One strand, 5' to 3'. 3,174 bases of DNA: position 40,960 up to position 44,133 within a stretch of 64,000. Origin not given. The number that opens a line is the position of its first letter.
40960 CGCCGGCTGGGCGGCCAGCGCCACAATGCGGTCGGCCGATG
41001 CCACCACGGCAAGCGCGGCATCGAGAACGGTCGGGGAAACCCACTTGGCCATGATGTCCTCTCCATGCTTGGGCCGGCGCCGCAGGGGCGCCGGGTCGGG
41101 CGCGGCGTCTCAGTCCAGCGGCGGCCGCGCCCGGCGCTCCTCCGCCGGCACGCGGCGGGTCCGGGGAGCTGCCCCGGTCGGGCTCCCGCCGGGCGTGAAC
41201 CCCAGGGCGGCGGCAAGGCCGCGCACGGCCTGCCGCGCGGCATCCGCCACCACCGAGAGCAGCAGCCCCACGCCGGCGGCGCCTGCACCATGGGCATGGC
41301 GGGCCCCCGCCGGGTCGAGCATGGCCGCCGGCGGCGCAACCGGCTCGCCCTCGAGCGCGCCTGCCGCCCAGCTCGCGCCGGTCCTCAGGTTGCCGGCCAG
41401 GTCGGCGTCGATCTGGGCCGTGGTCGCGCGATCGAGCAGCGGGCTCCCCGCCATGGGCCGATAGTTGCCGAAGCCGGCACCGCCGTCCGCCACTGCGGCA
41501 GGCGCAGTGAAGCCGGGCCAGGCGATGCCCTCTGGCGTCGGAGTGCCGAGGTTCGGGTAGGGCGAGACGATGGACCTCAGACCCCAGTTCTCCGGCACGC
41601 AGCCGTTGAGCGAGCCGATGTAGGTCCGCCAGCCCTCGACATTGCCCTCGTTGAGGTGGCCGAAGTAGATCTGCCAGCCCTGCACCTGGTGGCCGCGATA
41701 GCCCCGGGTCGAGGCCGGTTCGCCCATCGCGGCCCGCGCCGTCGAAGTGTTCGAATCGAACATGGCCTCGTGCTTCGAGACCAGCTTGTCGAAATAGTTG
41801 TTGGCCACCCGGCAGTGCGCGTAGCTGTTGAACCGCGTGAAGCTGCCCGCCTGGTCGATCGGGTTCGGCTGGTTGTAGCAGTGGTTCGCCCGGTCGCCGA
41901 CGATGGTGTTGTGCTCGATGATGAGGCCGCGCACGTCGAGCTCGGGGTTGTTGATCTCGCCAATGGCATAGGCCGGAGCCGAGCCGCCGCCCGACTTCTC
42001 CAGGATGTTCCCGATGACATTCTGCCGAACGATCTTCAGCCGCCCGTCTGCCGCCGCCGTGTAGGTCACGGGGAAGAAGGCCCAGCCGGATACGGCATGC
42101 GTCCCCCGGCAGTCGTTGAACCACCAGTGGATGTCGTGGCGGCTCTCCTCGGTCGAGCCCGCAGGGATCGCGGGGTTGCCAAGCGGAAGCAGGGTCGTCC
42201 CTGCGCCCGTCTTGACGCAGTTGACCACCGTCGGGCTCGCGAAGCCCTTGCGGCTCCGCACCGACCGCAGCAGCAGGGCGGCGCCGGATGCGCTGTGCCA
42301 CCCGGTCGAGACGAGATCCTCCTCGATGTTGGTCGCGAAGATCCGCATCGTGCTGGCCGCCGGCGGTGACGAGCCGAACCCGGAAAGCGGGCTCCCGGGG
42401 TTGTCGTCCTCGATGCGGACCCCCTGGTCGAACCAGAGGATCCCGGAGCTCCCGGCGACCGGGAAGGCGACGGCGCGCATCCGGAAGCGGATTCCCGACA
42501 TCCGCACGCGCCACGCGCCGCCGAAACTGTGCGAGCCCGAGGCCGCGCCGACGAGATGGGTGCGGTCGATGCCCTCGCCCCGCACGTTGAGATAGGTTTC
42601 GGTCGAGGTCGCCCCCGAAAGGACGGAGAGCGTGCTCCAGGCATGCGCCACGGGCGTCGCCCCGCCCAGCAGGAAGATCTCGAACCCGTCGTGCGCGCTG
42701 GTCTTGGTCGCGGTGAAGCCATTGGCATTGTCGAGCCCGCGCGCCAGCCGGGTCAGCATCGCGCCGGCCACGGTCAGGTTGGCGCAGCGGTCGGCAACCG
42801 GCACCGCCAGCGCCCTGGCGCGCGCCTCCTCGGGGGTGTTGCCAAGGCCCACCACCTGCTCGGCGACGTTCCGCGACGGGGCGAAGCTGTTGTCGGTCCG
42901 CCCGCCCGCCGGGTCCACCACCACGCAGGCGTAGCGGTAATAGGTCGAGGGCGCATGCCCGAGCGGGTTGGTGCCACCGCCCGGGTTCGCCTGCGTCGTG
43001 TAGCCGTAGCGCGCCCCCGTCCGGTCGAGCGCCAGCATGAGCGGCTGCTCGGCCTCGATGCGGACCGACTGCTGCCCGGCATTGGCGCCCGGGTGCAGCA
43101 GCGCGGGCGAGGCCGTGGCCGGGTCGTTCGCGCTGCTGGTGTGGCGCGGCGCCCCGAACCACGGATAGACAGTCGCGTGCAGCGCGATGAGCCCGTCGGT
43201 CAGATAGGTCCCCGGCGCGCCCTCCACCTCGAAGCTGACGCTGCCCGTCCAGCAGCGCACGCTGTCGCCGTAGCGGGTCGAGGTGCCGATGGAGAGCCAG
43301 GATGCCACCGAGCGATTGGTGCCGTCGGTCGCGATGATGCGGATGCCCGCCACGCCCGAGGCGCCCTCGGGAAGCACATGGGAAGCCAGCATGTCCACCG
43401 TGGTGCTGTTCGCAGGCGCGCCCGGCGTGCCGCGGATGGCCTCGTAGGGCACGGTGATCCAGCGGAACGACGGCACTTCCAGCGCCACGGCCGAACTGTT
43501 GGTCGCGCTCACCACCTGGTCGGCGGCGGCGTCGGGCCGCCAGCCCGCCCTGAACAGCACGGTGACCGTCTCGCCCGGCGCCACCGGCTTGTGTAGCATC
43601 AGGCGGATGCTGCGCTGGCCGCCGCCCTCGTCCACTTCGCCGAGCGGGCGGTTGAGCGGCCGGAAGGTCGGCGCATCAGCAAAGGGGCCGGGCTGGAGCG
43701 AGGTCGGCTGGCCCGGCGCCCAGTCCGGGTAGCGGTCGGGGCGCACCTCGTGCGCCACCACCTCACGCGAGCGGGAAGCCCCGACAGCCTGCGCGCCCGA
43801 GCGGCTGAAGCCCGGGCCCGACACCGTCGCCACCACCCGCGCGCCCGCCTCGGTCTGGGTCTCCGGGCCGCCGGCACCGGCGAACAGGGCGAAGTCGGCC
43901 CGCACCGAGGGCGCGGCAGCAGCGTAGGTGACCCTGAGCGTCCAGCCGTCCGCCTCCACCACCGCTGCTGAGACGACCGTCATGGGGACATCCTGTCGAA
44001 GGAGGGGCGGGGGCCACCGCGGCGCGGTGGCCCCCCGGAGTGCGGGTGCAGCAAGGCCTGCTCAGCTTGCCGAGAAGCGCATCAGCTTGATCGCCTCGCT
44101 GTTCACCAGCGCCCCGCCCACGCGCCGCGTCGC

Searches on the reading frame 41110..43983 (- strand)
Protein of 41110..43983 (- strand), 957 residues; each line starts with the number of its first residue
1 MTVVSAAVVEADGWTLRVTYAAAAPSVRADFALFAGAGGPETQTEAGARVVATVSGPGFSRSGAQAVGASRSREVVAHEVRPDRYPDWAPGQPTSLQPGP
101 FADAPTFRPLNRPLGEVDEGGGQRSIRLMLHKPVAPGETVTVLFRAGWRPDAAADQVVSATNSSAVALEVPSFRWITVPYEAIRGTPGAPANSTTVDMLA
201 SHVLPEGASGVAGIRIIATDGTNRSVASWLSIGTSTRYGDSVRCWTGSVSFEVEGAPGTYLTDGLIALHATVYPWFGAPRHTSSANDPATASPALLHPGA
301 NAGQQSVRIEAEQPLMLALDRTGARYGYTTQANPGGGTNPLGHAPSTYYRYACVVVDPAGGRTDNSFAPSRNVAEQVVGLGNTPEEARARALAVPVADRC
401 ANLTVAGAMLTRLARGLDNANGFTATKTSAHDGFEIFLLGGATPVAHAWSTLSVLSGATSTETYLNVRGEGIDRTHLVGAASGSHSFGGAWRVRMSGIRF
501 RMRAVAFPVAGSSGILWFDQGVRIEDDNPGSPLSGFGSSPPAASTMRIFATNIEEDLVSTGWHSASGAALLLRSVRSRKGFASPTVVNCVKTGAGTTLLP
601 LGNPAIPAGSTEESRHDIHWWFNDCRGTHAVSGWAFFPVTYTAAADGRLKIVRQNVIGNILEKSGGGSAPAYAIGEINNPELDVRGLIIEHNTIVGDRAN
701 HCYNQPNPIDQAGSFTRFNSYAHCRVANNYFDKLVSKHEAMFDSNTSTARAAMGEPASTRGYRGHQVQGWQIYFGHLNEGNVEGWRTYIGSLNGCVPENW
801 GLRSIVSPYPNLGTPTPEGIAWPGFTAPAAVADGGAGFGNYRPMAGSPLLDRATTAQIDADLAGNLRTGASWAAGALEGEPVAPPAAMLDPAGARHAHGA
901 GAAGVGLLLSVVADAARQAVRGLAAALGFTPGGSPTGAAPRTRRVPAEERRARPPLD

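Call 24: search_protein_families(library=pfam, proteins=[window:41110-43983:-], max_evalue=0.001)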
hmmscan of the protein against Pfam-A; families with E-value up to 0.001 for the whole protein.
window:41110-43983:- (957 aa): 0 families

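Call 60: search_solved_structures(query=window:41110-43983:-, max_evalue=0.01)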
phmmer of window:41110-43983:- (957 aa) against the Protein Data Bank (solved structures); distinct sequences matched with E-value up to 0.01: 0.

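Call 61: search_protein_families(library=phrogs, proteins=[window:41110-43983:-], max_evalue=0.001)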
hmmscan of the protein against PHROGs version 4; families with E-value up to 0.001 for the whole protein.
window:41110-43983:- (957 aa): 0 families
